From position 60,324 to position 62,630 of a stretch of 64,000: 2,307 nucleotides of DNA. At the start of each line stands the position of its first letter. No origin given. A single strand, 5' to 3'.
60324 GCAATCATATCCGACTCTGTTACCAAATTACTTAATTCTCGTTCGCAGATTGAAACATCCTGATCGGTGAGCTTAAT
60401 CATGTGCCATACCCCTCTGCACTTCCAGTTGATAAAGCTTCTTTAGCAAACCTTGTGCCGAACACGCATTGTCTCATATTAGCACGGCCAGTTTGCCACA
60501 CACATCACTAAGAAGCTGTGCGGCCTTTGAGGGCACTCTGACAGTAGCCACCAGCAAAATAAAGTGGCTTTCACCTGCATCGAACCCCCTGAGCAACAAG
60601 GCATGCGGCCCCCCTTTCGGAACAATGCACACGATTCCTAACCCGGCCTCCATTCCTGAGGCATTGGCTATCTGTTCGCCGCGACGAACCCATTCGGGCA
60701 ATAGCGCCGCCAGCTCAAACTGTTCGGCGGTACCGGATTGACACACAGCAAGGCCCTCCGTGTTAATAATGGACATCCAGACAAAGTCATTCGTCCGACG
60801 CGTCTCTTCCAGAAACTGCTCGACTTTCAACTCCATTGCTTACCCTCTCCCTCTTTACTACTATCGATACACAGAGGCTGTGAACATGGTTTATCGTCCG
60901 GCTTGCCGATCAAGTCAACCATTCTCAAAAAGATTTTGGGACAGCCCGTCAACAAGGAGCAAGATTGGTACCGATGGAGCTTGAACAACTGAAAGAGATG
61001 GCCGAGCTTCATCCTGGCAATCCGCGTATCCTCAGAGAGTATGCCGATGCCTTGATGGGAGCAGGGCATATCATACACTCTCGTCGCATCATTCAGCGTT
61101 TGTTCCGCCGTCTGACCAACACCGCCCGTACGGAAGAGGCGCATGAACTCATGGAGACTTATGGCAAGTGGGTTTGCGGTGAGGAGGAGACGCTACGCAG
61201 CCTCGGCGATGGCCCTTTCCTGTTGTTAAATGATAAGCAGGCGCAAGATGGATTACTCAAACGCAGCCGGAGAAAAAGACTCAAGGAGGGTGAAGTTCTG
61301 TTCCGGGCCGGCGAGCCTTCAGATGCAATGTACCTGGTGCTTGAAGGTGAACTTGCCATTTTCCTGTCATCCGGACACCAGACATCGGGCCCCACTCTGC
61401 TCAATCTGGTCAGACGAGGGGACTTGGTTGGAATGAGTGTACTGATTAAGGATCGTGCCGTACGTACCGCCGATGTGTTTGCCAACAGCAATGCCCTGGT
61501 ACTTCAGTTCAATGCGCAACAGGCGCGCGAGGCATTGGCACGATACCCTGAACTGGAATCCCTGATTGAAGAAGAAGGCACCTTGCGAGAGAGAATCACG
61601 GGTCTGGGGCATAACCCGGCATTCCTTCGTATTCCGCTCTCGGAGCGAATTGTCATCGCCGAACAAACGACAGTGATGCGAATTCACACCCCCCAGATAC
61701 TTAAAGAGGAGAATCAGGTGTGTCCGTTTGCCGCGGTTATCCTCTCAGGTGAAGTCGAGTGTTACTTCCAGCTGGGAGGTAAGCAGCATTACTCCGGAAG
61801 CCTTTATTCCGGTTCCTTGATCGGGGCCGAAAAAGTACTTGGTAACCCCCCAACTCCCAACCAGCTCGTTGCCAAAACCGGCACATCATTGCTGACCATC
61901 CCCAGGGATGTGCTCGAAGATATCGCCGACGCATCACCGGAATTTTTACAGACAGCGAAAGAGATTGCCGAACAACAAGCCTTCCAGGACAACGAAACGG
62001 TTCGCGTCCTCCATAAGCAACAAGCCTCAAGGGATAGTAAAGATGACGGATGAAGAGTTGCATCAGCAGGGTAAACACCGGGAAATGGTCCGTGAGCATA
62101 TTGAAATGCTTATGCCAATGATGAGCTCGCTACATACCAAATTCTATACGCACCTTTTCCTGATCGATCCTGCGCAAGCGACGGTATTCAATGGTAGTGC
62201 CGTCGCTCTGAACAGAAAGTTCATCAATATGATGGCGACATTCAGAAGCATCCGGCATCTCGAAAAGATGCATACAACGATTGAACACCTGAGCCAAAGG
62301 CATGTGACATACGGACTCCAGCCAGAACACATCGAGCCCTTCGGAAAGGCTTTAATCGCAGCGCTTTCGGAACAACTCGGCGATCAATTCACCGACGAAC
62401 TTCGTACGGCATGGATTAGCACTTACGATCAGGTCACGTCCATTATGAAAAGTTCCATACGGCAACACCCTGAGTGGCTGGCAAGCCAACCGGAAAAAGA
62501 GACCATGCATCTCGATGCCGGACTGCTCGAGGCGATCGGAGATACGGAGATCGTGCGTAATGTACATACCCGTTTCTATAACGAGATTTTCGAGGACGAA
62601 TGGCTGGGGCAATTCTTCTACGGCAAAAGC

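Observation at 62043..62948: One polypeptide fusing a 3/3 globin to a 2/2 truncated haemoglobin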

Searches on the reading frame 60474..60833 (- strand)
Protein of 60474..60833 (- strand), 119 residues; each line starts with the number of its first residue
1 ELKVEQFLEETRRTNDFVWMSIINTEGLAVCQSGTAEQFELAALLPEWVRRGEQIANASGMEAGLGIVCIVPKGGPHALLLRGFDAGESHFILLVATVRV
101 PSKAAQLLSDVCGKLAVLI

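Call 32: search_protein_families(library=pfam, proteins=[window:60474-60833:-], max_evalue=1)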
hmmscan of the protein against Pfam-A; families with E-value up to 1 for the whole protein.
window:60474-60833:- (119 aa): 0 families

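Call 72: search_protein_families(library=ncbifam, proteins=[window:60474-60833:-], max_evalue=0.1)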
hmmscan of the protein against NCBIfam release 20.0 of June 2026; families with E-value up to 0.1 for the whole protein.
window:60474-60833:- (119 aa): 0 families

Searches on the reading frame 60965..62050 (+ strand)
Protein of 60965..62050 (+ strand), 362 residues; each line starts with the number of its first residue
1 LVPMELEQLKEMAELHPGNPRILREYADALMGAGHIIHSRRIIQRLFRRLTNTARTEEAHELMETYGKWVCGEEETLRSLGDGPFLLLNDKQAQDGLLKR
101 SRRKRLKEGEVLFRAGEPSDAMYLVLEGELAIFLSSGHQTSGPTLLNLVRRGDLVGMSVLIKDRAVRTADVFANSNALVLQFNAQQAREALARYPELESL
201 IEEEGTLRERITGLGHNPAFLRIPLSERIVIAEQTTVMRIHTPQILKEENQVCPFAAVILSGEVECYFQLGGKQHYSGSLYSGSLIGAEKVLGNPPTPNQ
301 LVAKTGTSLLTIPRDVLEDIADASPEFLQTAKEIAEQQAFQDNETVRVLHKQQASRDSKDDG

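Call 3: search_protein_families(library=pfam, proteins=[window:60965-62050:+], max_evalue=1)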
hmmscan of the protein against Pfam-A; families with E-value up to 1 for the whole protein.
window:60965-62050:+ (362 aa): 5 families
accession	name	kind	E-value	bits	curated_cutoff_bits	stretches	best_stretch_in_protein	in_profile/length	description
PF00027.35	cNMP_binding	-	1e-24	86.7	27.5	2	104-194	2-89/89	Cyclic nucleotide-binding domain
PF14559.12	TPR_19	-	0.00091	19.9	25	1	7-51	12-56/68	Tetratricopeptide repeat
PF14403.11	CP_ATPgrasp_2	-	0.064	12.6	32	1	13-64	76-126/374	Circularly permuted ATP-grasp type 2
PF25562.1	CNBH_CNNM2_C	-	0.066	13.2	27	1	101-132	55-86/172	Metal transporter CNNM2-like, C-terminal CNBH domain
PF13428.12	TPR_14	-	0.067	14.4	23.5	0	7-28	22-43/44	Tetratricopeptide repeat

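Call 4: search_protein_families(library=ncbifam, proteins=[window:60965-62050:+], max_evalue=1)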
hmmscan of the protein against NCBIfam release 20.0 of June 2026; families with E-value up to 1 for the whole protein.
window:60965-62050:+ (362 aa): 7 families
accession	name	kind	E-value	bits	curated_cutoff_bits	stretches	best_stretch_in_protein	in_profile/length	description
NF041163.2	encap_f2b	equivalog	4.5e-14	52.4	400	2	86-205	80-197/450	family 2B encapsulin nanocompartment shell protein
TIGR03896.1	cyc_nuc_ocin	subfamily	3.7e-12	46.2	161.05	2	96-193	156-250/317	bacteriocin-type transport-associated protein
NF008732.0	PRK11753.1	equivalog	1.5e-07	31.1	266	1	92-204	14-124/214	cAMP-activated global transcriptional regulator CRP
NF006901.0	PRK09392.1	equivalog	4.7e-06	26.1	211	1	91-204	20-129/236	transcriptional activator FtrB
NF050815.1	TransActFtrBCaul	equivalog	2.9e-05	23.5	300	1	89-204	20-131/251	transcriptional activator FtrB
NF058543.1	ActPatMycb56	equivalog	0.00016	20.7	460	1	99-197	17-110/317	acetyltransferase Pat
NF008365.0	PRK11161.1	subfamily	0.00033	20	228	1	101-170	47-114/250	fumarate/nitrate reduction transcriptional regulator Fnr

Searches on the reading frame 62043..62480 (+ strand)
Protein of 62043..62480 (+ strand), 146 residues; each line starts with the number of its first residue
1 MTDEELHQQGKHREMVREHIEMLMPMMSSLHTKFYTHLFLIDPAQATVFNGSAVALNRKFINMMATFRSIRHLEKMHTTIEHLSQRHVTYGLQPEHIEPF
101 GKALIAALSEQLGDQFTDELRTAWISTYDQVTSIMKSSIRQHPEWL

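Call 70: find_homologous_proteins(query=window:62043-62480:+, max_evalue=0.001)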
Query window:62043-62480:+: 8 candidates shared short words with the query, none scored E <= 0.001.
